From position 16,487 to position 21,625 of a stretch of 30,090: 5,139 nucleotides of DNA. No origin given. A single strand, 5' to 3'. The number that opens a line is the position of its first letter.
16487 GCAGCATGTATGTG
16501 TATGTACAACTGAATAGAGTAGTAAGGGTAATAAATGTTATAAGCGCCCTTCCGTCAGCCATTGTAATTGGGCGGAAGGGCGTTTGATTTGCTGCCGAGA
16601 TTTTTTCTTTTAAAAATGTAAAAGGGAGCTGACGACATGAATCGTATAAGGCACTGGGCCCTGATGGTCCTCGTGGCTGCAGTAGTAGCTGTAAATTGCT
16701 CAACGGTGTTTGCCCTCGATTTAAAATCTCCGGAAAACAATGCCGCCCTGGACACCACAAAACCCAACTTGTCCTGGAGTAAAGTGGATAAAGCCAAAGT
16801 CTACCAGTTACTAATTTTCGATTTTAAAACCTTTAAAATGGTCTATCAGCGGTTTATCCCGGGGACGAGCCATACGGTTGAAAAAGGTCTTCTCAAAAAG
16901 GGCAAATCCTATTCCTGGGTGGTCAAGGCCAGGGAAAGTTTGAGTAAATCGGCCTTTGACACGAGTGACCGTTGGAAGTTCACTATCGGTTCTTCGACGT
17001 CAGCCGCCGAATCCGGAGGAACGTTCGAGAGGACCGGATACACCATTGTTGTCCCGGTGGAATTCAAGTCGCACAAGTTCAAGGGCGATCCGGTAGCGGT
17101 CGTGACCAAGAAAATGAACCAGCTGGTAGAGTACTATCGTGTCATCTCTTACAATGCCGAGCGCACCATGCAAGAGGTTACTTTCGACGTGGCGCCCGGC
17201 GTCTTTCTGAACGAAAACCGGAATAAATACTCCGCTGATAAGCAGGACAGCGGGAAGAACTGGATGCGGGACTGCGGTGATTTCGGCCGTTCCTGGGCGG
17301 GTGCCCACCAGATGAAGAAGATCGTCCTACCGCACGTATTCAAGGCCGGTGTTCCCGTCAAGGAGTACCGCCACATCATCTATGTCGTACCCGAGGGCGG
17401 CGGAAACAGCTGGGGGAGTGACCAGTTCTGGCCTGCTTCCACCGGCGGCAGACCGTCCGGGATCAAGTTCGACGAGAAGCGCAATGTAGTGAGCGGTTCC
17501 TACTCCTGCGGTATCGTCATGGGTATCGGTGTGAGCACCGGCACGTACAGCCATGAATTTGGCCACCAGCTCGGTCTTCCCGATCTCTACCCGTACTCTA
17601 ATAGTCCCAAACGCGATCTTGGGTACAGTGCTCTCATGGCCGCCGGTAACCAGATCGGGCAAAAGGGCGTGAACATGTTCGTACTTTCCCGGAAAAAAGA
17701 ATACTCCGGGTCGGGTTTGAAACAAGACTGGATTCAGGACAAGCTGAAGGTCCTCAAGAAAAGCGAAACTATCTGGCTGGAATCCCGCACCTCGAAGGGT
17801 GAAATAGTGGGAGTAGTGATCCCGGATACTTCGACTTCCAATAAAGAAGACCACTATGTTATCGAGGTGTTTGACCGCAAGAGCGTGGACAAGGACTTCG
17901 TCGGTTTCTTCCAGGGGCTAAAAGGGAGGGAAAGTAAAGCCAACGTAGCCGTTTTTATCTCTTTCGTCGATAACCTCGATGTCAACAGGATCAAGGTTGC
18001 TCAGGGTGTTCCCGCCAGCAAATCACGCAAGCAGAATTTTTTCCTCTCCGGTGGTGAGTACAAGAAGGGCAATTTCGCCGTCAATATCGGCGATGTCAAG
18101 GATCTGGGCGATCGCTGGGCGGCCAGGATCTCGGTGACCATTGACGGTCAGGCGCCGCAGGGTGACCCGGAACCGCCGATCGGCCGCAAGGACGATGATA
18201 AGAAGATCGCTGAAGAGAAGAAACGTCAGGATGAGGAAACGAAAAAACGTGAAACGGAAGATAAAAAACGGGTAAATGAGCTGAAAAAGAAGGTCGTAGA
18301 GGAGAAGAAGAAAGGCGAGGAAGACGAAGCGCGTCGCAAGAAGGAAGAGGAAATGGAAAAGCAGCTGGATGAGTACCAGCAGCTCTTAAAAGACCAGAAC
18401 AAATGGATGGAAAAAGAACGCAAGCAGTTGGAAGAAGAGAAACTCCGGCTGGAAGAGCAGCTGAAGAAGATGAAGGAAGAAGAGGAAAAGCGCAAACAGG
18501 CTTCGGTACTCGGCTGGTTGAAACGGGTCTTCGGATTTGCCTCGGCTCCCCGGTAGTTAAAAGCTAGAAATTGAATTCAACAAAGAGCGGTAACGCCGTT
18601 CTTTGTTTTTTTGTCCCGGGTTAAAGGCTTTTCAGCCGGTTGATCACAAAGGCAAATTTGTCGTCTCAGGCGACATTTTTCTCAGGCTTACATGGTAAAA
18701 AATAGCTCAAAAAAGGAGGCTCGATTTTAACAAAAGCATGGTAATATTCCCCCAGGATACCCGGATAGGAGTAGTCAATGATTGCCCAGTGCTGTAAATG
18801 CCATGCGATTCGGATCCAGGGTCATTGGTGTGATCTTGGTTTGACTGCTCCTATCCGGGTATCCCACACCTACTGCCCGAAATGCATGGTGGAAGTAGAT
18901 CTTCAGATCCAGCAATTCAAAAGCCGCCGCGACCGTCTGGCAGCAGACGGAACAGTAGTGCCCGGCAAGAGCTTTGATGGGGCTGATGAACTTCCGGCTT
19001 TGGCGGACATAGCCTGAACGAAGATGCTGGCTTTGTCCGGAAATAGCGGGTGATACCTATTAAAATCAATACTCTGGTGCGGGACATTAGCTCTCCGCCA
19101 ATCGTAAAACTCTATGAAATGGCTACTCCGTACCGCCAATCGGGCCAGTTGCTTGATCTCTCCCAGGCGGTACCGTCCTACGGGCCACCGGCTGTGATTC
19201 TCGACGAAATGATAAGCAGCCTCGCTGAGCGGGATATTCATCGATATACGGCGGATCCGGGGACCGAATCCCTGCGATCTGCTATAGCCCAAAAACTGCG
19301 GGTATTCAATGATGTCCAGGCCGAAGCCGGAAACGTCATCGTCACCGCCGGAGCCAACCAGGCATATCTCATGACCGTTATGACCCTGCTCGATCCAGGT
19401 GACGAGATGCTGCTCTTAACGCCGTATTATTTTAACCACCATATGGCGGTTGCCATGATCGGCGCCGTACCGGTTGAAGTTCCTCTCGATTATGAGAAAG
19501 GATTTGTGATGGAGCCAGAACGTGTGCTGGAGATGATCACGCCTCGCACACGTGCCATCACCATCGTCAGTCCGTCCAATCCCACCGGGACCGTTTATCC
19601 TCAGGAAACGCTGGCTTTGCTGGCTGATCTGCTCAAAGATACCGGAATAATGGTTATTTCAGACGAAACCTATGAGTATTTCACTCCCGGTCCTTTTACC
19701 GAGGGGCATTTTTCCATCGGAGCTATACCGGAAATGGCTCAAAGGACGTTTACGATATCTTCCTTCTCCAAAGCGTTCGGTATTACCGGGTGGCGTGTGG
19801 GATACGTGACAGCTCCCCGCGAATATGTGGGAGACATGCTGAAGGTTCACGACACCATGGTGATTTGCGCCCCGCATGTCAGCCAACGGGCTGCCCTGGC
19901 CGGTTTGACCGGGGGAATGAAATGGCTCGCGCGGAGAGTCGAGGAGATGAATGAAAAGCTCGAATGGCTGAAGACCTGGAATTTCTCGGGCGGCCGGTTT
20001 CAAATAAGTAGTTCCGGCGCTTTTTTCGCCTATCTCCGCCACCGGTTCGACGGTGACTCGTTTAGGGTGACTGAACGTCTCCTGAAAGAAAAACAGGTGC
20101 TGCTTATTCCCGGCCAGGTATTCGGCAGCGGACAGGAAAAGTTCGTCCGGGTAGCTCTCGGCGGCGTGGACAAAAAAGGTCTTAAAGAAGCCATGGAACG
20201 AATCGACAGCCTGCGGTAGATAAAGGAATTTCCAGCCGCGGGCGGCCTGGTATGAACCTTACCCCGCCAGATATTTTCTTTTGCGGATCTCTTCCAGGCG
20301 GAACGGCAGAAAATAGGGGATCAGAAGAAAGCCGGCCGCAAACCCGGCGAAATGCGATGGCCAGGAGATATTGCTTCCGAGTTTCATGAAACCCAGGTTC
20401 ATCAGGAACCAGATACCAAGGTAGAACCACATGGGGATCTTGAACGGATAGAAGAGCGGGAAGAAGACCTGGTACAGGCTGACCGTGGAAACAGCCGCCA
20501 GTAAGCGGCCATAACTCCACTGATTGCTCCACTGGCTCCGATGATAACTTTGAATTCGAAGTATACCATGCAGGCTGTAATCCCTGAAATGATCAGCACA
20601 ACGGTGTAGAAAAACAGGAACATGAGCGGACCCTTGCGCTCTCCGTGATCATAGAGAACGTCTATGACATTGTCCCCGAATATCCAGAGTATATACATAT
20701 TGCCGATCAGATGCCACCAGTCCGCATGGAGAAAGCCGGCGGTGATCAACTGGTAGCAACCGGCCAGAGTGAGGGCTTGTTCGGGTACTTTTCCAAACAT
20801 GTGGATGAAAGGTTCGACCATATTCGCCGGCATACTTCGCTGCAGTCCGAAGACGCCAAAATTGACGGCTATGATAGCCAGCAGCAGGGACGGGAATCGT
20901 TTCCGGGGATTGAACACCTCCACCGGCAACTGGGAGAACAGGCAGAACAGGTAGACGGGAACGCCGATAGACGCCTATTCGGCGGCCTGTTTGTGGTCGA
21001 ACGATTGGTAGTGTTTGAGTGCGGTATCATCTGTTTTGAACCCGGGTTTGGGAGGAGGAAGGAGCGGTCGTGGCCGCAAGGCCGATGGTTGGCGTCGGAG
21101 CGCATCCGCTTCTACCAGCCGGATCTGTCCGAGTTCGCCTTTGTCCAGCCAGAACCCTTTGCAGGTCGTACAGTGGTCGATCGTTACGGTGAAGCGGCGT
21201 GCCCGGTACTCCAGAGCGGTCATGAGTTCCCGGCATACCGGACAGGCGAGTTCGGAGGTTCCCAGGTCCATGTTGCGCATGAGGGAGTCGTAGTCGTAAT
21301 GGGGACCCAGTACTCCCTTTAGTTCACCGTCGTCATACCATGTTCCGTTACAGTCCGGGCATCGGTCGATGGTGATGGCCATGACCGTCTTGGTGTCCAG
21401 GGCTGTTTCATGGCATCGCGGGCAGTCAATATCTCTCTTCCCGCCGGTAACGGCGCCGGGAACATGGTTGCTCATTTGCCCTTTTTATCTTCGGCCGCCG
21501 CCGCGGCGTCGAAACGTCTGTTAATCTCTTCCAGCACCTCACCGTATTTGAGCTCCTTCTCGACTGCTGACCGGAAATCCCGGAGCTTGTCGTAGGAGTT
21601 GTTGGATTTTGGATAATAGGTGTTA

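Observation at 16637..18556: M6-like secreted metalloprotease carrying an approximately 115-residue E/R/K single-alpha-helix-like tail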

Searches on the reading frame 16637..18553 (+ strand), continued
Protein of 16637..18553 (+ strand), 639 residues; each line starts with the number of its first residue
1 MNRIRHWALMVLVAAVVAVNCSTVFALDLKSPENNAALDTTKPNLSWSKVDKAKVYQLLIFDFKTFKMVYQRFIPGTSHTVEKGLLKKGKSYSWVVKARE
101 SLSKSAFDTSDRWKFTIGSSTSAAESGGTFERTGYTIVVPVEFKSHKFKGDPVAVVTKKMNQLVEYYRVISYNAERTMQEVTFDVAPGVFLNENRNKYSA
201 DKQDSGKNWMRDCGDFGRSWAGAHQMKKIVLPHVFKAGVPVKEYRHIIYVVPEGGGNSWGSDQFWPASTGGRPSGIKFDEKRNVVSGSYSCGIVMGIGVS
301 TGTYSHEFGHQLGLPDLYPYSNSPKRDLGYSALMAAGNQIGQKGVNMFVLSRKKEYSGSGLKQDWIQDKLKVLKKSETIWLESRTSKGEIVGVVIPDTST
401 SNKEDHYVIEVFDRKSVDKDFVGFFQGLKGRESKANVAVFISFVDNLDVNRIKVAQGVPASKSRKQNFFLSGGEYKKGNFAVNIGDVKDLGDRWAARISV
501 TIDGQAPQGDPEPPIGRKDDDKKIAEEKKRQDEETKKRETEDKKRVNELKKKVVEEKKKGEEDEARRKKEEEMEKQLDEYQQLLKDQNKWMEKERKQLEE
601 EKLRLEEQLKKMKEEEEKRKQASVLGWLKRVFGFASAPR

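Call 75: predict_structure(alignment_id=A2)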
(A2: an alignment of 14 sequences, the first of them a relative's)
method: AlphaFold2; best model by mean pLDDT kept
length: 636 residues; sequences in the alignment: 14
mean_pLDDT: 75.3   pTM: 0.43
mean pLDDT of the five models: 75.3, 74.8, 74.0, 73.2, 73.1
residues with pLDDT >= 90: 144; 70-90: 302; 50-70: 103; < 50: 87
segments of 3 or more residues with pLDDT < 50: 17-26, 121-128, 315-347, 355-360, 517-525, 615-629, 633-636
pLDDT, mean of each block of 10 residues (from residue 1): 58 51 54 83 90 88 87 92 85 91 77 82 42 91 92 87 70 70 91 94 88 90 95 91 94 76 81 89 91 86 75 50 37 36 45 47 63 89 78 85 84 69 65 79 73 64 64 85 91 90 80 58 54 75 78 80 80 84 87 88 82 46 48 42
secondary structure, 60 per line:
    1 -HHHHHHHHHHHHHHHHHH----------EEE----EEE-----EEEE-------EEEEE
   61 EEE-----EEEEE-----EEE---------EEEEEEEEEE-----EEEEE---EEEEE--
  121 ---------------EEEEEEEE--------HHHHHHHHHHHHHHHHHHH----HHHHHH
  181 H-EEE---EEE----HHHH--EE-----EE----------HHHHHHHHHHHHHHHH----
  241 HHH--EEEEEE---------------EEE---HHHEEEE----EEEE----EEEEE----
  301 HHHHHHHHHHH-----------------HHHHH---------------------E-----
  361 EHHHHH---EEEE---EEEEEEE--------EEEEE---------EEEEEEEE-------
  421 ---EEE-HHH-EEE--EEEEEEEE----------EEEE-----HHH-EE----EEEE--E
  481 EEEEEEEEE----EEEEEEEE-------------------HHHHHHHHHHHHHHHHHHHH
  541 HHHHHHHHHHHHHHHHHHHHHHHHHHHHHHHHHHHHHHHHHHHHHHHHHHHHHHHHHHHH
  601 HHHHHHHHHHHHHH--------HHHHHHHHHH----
elements in order: H2-19 E30-32 E37-39 E45-48 E56-63 E69-73 E79-81 E91-100 E106-110 E114-118 E136-143 H152-170 H175-181 E183-185 E189-191 H196-199 H221-236 E246-251 E267-269 E276-279 E284-287 E292-296 H301-311 H329-333 H362-366 E370-373 E377-383 E392-396 E406-413 E424-426 E432-434 E437-444 E455-458 E474-477 E480-489 E494-501 H521-614 H623-632

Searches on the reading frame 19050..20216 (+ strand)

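Call 20: search_protein_families(library=pfam, proteins=[window:19050-20216:+], max_evalue=0.001)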
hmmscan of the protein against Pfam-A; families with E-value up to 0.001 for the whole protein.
window:19050-20216:+ (389 aa): 4 families
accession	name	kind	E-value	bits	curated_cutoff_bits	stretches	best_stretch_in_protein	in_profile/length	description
PF00155.27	Aminotran_1_2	-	3.8e-53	181.4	19.7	1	34-385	3-361/361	Aminotransferase class I and II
PF01041.23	DegT_DnrJ_EryC1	-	1.1e-05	25.3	19.8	1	93-205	39-145/360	DegT/DnrJ/EryC1/StrS aminotransferase family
PF01053.26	Cys_Met_Meta_PP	-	7.3e-05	21.9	27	1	94-208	68-176/381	Cys/Met metabolism PLP-dependent enzyme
PF00266.25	Aminotran_5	-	0.00011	21.8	21.5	1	60-205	27-175/371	Aminotransferase class-V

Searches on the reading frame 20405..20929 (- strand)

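Call 20: search_protein_families(library=pfam, proteins=[window:20405-20929:-], max_evalue=0.001)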
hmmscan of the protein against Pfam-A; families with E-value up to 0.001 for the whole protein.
window:20405-20929:- (175 aa): 1 family
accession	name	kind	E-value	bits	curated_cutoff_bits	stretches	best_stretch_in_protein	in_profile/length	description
PF01694.28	Rhomboid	-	4e-20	72.9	22.6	1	58-150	4-89/143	Rhomboid domain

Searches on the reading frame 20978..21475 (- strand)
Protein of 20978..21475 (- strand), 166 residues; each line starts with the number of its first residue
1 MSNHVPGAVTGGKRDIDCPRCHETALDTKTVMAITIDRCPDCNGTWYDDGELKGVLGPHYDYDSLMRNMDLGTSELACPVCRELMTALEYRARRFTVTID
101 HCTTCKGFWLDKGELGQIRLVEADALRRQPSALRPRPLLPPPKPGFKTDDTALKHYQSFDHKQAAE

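Call 20: search_protein_families(library=pfam, proteins=[window:20978-21475:-], max_evalue=0.001)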
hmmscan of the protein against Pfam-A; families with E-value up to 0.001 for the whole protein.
window:20978-21475:- (166 aa): 1 family
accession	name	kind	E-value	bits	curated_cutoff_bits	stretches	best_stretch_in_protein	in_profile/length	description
PF13453.11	Zn_ribbon_TFIIB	-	1.2e-19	69.9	22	2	17-53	1-36/41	Transcription factor zinc-finger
